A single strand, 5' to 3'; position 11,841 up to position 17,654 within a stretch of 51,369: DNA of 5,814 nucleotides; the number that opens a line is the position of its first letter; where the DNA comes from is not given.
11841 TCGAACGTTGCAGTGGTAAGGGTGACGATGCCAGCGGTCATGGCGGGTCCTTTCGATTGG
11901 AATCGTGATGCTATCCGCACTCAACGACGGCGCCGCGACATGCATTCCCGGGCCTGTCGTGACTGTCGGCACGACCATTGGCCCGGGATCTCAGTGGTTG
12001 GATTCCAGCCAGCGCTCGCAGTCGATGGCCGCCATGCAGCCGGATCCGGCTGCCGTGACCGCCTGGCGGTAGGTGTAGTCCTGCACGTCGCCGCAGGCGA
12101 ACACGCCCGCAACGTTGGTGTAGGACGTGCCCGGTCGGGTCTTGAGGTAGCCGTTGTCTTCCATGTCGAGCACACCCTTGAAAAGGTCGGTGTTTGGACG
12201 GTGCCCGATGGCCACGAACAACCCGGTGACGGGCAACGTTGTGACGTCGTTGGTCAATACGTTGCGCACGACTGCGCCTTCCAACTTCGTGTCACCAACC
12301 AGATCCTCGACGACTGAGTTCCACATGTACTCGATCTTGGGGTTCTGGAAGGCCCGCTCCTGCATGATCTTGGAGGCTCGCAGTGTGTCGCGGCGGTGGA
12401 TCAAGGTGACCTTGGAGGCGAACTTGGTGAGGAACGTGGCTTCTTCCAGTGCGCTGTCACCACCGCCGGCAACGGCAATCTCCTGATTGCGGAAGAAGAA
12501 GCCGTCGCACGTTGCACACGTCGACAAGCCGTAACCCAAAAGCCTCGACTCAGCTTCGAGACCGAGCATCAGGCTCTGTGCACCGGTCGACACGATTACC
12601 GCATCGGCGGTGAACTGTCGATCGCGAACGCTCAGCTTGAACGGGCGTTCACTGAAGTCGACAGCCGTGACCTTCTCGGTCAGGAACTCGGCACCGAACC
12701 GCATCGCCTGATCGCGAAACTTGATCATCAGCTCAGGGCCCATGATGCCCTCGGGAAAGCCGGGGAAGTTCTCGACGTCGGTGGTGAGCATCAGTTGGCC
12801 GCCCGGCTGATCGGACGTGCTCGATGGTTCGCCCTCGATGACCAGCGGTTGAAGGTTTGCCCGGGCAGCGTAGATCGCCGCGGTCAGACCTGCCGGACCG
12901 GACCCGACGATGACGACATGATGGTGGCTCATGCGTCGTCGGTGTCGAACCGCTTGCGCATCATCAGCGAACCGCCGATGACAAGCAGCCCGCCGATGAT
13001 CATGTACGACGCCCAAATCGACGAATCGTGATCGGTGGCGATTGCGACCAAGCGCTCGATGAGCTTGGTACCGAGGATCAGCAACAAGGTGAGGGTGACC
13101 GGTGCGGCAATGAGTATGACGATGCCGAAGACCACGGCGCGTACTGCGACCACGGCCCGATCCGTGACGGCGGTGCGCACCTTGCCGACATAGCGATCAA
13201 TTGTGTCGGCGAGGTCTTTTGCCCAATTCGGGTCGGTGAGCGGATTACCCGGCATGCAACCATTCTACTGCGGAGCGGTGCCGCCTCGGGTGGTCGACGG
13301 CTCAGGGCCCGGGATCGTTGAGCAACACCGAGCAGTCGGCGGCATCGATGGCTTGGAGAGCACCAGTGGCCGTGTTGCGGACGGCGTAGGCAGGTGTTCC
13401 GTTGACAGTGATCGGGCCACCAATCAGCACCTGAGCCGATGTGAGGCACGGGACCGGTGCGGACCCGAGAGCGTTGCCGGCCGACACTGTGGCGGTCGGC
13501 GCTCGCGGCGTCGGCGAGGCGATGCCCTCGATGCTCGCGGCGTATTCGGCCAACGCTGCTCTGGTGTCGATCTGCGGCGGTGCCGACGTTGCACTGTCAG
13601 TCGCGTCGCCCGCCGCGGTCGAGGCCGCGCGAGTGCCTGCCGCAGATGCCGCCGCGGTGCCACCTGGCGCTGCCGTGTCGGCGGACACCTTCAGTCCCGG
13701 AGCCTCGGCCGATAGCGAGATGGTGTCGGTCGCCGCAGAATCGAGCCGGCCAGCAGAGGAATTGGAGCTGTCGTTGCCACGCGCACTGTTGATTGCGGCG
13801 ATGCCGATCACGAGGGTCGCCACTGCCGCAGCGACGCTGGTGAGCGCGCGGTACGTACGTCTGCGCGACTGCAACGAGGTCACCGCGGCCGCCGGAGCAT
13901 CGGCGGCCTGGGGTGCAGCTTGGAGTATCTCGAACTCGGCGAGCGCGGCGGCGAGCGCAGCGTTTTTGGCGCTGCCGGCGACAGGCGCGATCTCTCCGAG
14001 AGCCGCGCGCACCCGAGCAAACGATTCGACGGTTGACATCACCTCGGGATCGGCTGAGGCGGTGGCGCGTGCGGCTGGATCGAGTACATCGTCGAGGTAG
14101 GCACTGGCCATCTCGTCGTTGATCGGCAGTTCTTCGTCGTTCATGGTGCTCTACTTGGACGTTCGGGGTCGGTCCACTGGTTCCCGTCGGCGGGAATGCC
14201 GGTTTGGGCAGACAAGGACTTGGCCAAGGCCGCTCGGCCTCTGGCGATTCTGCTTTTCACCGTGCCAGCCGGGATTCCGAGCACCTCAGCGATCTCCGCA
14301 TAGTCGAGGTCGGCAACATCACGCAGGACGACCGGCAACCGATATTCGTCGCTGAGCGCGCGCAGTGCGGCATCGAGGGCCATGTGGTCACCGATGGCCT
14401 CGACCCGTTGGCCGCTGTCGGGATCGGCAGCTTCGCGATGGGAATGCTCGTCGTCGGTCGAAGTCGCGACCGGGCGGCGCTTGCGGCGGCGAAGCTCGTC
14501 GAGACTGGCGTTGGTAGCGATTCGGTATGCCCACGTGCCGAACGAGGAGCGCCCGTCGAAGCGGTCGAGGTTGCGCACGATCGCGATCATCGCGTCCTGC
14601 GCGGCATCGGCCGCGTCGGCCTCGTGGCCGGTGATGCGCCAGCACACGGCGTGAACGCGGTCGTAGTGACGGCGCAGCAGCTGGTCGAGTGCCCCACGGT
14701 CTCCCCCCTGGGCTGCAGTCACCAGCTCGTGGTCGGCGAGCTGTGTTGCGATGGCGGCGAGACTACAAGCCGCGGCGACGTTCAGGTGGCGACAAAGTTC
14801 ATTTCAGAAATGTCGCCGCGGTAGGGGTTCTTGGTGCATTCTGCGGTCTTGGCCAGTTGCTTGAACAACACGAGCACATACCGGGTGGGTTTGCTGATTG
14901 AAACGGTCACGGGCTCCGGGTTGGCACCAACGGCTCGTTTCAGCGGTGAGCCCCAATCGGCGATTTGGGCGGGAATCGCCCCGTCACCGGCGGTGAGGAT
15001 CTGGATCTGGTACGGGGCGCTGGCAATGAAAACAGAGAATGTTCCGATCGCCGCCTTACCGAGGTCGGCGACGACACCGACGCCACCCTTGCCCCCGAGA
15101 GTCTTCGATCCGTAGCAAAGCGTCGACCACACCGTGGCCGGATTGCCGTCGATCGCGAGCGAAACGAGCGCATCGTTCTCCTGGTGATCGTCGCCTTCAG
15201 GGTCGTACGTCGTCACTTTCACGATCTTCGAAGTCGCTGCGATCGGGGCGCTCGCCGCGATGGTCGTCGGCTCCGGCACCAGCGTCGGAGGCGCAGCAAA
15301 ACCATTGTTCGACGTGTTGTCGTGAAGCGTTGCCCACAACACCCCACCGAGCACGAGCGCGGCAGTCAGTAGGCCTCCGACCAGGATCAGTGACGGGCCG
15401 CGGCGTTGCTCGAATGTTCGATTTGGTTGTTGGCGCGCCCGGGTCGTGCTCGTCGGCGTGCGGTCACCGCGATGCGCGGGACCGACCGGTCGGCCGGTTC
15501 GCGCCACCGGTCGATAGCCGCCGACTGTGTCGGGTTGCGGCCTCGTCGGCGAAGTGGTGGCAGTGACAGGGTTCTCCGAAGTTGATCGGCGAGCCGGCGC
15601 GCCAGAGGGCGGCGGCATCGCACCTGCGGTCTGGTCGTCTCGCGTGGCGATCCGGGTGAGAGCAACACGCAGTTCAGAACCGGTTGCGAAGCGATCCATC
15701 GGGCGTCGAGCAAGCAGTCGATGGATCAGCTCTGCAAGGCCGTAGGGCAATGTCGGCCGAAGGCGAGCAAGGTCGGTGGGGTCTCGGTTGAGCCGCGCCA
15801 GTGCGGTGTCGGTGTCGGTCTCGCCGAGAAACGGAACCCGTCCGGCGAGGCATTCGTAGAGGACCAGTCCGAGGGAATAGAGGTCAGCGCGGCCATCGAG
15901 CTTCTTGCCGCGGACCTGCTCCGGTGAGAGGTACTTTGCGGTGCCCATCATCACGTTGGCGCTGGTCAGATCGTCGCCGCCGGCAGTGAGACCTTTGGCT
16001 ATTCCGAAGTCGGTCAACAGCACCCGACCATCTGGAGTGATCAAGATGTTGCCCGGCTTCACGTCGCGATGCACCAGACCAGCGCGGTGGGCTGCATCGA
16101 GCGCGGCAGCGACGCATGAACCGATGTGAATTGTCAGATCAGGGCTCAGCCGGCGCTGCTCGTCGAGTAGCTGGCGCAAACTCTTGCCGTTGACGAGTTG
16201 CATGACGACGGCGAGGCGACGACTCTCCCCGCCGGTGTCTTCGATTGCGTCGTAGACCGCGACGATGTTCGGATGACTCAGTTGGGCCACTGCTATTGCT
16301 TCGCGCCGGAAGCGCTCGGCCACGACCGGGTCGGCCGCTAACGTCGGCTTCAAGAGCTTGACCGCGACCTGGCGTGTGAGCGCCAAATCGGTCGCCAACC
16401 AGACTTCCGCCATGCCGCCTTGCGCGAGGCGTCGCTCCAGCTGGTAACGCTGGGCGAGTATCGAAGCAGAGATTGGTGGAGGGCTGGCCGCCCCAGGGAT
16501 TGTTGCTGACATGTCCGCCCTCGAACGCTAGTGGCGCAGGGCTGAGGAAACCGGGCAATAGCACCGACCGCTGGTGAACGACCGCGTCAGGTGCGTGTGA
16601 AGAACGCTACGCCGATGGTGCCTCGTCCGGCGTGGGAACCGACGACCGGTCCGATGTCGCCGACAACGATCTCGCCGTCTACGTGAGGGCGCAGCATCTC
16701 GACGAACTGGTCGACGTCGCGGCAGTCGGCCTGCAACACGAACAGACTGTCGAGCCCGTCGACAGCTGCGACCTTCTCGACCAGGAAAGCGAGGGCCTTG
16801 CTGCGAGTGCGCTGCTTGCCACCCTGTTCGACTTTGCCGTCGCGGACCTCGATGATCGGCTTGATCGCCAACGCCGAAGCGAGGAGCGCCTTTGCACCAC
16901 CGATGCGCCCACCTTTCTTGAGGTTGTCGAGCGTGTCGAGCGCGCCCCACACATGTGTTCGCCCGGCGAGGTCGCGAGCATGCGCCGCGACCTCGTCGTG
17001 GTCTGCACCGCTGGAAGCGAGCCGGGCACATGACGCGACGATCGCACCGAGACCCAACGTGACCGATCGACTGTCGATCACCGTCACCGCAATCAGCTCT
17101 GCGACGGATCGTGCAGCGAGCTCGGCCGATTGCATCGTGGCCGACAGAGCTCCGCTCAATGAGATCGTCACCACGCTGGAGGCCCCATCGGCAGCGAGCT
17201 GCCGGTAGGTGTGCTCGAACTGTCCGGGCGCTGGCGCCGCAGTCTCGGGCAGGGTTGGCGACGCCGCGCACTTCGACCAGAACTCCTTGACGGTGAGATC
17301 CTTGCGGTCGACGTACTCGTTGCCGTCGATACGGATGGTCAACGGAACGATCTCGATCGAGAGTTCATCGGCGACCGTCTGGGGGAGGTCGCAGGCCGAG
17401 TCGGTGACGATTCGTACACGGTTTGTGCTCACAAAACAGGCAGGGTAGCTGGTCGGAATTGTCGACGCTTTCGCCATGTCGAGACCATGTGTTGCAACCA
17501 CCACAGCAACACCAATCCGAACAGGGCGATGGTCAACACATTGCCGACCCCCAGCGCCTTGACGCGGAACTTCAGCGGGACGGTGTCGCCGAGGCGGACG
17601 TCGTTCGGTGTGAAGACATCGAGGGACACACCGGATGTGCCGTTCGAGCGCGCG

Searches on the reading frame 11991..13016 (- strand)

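Call 46: search_protein_families(library=pfam, proteins=[window:11991-13016:-], max_evalue=0.0001)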
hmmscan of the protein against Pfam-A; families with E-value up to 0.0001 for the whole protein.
window:11991-13016:- (341 aa): 9 families
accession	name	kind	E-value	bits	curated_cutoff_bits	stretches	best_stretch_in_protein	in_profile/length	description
PF07992.20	Pyr_redox_2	-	7.6e-52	177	26.1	1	33-326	2-291/291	Pyridine nucleotide-disulphide oxidoreductase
PF00070.33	Pyr_redox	-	1.1e-20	74.3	22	1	180-244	2-71/82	Pyridine nucleotide-disulphide oxidoreductase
PF13738.12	Pyr_redox_3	-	8.1e-20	71.7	30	1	113-309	101-305/305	Pyridine nucleotide-disulphide oxidoreductase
PF01266.30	DAO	-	8e-11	42.5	27.9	1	33-76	1-47/353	FAD dependent oxidoreductase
PF00890.30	FAD_binding_2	-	2.8e-07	30.5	20.4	1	33-68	1-38/414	FAD binding domain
PF01946.23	Thi4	-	3e-07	30.4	26.2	1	30-68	16-55/235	Thi4 family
PF03486.20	HI0933_like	-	7.1e-07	29.3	50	0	33-64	2-33/244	HI0933-like protein Rossmann domain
PF13450.12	NAD_binding_8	-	1.4e-05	25.7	21.9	0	36-64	1-29/68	NAD(P)-binding Rossmann-like domain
PF12831.13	FAD_oxidored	-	3.2e-05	23.9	27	1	34-63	2-31/416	FAD dependent oxidoreductase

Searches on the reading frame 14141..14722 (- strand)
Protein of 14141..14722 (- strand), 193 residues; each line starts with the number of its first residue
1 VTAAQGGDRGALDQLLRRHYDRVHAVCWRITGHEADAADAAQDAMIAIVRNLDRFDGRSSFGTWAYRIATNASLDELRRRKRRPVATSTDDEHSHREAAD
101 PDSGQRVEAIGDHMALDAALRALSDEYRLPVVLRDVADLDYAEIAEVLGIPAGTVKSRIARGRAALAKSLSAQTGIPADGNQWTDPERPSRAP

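Call 46: search_protein_families(library=pfam, proteins=[window:14141-14722:-], max_evalue=0.0001)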
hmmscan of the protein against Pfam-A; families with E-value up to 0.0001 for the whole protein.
window:14141-14722:- (193 aa): 4 families
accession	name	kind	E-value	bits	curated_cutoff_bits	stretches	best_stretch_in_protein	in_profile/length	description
PF04542.20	Sigma70_r2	-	3e-21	75.4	24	1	15-83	1-71/71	Sigma-70 region 2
PF08281.18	Sigma70_r4_2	-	1.2e-18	66.9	25.7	1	114-166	2-54/54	Sigma-70, region 4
PF04545.22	Sigma70_r4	-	1.6e-10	40.7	24.1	1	119-166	1-48/50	Sigma-70, region 4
PF07638.17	Sigma70_ECF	-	1.4e-06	28.8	21.1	1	3-170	10-183/185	ECF sigma factor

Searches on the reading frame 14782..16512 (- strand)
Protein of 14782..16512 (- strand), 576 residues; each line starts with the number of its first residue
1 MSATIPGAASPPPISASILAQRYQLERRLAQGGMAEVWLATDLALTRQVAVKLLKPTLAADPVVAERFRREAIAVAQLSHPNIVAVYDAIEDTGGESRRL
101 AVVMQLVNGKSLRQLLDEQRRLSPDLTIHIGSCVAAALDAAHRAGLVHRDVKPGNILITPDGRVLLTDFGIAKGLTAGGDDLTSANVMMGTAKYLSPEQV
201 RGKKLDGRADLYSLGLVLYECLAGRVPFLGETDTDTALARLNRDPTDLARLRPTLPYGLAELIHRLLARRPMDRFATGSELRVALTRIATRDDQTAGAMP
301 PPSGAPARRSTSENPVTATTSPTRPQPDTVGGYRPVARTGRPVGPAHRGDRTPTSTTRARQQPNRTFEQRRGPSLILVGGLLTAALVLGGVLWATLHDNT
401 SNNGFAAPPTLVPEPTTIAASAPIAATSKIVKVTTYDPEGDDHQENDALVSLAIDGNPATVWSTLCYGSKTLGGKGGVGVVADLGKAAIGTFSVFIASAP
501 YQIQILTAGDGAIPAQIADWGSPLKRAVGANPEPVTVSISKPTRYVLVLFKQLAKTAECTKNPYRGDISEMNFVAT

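Call 23: search_protein_families(library=pfam, proteins=[window:14782-16512:-], max_evalue=0.0001)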
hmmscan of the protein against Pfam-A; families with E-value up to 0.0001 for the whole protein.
window:14782-16512:- (576 aa): 4 families
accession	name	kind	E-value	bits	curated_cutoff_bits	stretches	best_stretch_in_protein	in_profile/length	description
PF00069.31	Pkinase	-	6.3e-46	157.3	31.7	1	23-276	1-253/263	Protein kinase domain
PF07714.23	PK_Tyr_Ser-Thr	-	1.9e-28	99.9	23.1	1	24-274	2-248/258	Protein tyrosine and serine/threonine kinase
PF03109.22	ABC1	-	6.3e-07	29.2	22.9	1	101-175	144-217/244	ABC1 atypical kinase-like domain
PF06293.20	Kdo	-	4.6e-05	23.4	21.3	1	51-169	51-166/207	Lipopolysaccharide kinase (Kdo/WaaP) family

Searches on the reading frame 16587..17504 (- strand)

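Call 46: search_protein_families(library=pfam, proteins=[window:16587-17504:-], max_evalue=0.0001)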
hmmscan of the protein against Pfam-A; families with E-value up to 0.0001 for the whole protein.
window:16587-17504:- (305 aa): 1 family
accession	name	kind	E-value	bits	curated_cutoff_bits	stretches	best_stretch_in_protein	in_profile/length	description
PF02645.21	DegV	-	1.1e-75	255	27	1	30-303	2-279/280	Uncharacterised protein, DegV family COG1307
